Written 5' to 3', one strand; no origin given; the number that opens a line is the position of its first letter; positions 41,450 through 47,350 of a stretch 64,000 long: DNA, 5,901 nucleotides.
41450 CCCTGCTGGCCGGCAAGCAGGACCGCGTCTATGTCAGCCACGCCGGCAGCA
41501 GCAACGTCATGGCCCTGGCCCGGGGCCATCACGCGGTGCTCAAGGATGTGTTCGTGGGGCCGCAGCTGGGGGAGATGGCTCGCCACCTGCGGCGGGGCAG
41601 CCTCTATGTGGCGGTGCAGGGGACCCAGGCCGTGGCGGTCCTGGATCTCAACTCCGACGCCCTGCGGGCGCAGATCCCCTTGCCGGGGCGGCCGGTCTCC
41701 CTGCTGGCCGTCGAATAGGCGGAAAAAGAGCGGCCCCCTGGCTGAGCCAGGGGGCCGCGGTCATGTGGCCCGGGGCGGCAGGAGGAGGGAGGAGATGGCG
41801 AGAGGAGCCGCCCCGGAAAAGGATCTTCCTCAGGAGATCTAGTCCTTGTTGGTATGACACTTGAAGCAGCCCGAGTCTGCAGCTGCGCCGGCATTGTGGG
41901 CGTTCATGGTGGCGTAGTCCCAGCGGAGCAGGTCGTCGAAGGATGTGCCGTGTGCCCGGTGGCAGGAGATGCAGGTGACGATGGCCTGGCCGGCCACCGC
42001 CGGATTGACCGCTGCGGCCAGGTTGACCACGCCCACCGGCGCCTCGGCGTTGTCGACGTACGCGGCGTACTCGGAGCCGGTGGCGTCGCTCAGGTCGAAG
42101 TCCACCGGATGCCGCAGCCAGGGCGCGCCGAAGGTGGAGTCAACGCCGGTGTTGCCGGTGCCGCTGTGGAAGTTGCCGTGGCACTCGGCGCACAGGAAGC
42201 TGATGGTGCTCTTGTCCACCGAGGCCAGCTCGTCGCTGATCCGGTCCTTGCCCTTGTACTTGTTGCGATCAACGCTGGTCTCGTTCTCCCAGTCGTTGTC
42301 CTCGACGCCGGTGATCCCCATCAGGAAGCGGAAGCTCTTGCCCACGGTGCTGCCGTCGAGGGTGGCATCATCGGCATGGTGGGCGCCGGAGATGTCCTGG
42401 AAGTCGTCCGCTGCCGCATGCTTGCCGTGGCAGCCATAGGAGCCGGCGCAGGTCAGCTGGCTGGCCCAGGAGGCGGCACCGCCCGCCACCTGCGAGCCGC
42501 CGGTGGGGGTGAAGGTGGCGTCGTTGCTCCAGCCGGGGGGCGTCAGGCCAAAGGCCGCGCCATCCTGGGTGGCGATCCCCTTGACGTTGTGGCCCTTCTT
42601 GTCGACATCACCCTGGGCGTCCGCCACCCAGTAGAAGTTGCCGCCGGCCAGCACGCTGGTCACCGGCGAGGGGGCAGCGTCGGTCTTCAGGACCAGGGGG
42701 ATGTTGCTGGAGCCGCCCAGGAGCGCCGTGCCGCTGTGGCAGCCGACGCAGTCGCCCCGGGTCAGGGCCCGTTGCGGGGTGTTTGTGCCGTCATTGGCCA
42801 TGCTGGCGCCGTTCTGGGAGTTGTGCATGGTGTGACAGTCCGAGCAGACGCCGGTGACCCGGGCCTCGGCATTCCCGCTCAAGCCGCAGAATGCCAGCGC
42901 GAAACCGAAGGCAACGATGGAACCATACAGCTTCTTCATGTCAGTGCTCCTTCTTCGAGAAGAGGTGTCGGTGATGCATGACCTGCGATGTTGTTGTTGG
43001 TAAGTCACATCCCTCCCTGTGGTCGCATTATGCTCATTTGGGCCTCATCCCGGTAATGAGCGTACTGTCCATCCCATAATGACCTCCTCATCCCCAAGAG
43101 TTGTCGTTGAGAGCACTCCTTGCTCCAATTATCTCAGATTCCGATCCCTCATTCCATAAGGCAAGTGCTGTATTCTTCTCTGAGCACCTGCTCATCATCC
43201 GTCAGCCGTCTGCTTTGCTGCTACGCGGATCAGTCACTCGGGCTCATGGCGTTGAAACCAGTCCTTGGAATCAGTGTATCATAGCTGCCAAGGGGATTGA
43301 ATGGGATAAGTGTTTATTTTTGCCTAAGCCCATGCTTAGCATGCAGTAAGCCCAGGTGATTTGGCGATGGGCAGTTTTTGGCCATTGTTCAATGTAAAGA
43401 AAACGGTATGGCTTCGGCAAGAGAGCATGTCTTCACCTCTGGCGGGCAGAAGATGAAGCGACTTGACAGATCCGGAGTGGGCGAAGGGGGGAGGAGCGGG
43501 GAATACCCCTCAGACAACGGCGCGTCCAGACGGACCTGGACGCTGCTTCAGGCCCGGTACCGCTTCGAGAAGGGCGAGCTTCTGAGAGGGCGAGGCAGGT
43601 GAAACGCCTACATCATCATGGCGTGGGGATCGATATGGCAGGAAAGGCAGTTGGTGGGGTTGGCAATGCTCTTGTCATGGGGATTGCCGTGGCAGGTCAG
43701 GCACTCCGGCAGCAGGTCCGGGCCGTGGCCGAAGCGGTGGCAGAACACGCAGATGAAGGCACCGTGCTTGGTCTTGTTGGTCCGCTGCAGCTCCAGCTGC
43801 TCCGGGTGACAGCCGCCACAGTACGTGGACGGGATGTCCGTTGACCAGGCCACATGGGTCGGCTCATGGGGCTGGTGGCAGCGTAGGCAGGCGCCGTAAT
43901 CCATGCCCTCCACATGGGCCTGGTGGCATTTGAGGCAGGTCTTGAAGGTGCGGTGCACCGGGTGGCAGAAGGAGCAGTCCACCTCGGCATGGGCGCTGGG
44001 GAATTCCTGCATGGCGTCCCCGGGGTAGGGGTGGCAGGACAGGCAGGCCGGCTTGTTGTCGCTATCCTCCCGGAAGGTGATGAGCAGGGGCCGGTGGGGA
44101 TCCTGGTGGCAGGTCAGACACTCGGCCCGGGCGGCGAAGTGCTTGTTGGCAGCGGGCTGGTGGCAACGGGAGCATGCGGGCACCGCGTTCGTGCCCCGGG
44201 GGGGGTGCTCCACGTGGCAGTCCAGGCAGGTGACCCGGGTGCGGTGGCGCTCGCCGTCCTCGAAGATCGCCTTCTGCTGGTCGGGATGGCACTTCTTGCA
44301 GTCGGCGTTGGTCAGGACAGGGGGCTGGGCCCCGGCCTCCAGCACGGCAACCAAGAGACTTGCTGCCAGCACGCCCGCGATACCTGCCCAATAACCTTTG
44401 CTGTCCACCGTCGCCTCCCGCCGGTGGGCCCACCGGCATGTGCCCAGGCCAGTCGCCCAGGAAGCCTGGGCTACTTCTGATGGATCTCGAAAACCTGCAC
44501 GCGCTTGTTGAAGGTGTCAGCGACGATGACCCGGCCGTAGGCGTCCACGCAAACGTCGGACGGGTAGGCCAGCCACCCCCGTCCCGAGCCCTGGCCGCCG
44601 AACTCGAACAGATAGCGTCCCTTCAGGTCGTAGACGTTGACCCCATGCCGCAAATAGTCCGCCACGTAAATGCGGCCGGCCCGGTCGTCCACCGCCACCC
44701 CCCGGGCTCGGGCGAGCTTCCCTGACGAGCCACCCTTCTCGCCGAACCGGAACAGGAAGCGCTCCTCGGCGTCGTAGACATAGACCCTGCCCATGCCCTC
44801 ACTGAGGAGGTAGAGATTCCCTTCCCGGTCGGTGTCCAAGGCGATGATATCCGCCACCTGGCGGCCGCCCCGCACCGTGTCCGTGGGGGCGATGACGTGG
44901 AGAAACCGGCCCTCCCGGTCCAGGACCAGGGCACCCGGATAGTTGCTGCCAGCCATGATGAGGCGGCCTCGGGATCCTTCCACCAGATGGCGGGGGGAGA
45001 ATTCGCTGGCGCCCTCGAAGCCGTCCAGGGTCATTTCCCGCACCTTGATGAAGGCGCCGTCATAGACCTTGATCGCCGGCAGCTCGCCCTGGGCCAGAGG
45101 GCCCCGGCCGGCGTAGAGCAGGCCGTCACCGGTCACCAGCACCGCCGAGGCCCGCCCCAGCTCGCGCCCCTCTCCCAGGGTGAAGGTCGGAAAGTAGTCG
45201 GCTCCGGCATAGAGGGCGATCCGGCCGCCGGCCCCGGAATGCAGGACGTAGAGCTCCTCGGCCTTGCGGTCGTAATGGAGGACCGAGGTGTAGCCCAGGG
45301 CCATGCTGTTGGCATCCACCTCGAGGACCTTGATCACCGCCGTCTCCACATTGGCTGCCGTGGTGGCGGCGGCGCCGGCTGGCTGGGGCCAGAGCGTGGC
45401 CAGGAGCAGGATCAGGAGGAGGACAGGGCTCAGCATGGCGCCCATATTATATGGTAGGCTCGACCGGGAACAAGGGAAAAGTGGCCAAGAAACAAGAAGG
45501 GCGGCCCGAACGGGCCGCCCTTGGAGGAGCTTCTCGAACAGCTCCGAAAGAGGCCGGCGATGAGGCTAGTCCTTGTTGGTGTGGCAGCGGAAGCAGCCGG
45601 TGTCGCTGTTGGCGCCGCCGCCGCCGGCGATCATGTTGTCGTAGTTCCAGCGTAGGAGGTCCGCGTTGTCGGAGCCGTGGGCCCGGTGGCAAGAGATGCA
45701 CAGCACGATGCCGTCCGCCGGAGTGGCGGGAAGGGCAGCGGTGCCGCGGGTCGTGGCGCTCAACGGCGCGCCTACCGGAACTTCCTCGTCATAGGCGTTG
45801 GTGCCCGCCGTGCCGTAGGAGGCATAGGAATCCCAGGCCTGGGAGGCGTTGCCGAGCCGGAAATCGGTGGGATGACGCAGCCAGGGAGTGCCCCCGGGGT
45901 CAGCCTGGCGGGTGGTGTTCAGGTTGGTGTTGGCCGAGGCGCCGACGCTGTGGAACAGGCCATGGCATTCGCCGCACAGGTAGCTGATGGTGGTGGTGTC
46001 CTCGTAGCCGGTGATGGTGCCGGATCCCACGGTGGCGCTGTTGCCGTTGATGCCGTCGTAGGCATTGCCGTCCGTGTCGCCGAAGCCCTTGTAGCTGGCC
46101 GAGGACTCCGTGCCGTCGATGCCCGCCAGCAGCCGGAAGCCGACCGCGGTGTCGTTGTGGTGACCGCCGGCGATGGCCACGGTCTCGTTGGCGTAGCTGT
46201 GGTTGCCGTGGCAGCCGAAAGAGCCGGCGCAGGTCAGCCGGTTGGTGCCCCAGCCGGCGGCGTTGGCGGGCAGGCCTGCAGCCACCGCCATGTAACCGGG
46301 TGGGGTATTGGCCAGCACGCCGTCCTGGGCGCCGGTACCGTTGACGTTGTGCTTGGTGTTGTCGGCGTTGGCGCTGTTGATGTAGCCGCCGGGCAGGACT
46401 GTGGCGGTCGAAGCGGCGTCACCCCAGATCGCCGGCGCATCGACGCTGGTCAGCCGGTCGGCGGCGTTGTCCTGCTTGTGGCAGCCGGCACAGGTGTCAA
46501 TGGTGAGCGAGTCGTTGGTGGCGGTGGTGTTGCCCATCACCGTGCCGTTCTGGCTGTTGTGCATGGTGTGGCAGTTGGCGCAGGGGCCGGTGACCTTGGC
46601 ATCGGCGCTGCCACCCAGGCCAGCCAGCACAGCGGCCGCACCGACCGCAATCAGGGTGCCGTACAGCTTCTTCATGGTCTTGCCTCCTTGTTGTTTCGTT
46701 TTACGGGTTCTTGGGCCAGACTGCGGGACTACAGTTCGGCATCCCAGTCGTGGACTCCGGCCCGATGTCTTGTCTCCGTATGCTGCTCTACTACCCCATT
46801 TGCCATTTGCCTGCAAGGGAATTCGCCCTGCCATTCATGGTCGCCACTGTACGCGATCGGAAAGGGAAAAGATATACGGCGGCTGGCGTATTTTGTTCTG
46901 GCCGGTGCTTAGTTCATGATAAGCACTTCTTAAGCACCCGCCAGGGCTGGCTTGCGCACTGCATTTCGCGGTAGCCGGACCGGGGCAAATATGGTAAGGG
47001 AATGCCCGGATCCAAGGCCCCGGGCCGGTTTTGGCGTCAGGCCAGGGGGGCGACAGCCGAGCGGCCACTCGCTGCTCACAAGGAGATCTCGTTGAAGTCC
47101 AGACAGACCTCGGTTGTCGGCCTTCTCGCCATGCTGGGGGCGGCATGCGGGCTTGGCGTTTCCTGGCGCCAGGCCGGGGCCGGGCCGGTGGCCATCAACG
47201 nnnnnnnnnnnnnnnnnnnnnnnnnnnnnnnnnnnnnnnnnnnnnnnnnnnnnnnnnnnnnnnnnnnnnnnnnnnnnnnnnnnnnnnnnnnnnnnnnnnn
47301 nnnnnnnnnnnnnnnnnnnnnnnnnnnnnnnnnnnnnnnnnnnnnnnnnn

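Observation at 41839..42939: Second OmcS-like paralogue as a stand-alone unit with its own long leader and terminator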

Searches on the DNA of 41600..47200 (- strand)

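Call 7: search_rna_families(source=window, start=41600, end=47200, threshold=evalue, max_evalue=10, show_alignments=2)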
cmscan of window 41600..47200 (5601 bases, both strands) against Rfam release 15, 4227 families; matches with E-value up to 10: 9.
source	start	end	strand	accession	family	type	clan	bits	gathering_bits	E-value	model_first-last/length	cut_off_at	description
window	41707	41763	-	RF02793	asR3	Gene; antisense;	-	26.9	46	0.18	1-57/57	no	Pyrobaculum asRNA3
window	45499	45625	-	RF01529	CC3552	Gene; sRNA;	-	23.4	50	1.1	1-106/106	no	Cauldobacter sRNA CC3552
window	44303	44396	-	RF00758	mir-346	Gene; miRNA;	-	23.3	80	1.2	1-95/95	no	mir-346 microRNA precursor family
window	41719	41756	+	RF01677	P35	Gene; sRNA;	-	23.2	70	3.2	1-62/62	no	Pseudomonas sRNA P35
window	46237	46315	+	RF03317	mir-4874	Gene; miRNA;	-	21.6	70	3.5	1-94/94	no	mir-4874 microRNA precursor family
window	46211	46282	+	RF00312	snoZ206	Gene; snRNA; snoRNA; CD-box;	-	21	50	2.3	1-129/129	no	Small nucleolar RNA Z206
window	45476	45540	+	RF01838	sobemo_FSE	Cis-reg; frameshift_element;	-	17.3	55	7.6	1-79/79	no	sobemovirus ribosomal frameshift elemental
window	43177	43251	-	RF01145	sR14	Gene; snRNA; snoRNA; CD-box;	-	13.5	38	4.4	1-54/54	no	Small nucleolar RNA sR14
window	45497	45522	+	RF00084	CsrC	Gene; sRNA;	CL00106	11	61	6.3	213-240/255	no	CsrC RNA family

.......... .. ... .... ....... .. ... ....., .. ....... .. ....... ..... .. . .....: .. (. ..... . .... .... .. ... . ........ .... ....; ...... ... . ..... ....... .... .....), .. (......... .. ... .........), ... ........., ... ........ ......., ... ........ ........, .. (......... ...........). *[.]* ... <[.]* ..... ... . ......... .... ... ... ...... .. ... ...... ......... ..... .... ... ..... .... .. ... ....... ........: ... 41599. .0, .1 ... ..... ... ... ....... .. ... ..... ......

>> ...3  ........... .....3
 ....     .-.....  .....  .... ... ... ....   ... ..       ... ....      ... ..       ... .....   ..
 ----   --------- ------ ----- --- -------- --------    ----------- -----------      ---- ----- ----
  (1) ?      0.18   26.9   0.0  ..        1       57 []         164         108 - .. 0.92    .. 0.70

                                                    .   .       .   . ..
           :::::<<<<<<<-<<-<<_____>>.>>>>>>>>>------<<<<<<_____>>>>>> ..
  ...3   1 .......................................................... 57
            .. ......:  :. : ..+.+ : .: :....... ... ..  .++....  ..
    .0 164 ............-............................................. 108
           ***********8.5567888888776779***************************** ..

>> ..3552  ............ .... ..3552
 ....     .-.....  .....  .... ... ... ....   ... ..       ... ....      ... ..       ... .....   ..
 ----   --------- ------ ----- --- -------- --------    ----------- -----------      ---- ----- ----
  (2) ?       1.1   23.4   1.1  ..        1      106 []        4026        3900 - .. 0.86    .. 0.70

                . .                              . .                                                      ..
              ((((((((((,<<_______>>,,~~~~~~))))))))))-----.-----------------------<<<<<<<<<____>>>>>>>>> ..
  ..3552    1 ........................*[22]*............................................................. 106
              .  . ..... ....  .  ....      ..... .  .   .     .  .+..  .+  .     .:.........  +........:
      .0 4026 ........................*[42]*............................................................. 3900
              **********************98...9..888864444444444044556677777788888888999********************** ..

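Call 47: search_rna_families(sources=[L054, L057, L046, L049, L044, L019, L020], threshold=gathering)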
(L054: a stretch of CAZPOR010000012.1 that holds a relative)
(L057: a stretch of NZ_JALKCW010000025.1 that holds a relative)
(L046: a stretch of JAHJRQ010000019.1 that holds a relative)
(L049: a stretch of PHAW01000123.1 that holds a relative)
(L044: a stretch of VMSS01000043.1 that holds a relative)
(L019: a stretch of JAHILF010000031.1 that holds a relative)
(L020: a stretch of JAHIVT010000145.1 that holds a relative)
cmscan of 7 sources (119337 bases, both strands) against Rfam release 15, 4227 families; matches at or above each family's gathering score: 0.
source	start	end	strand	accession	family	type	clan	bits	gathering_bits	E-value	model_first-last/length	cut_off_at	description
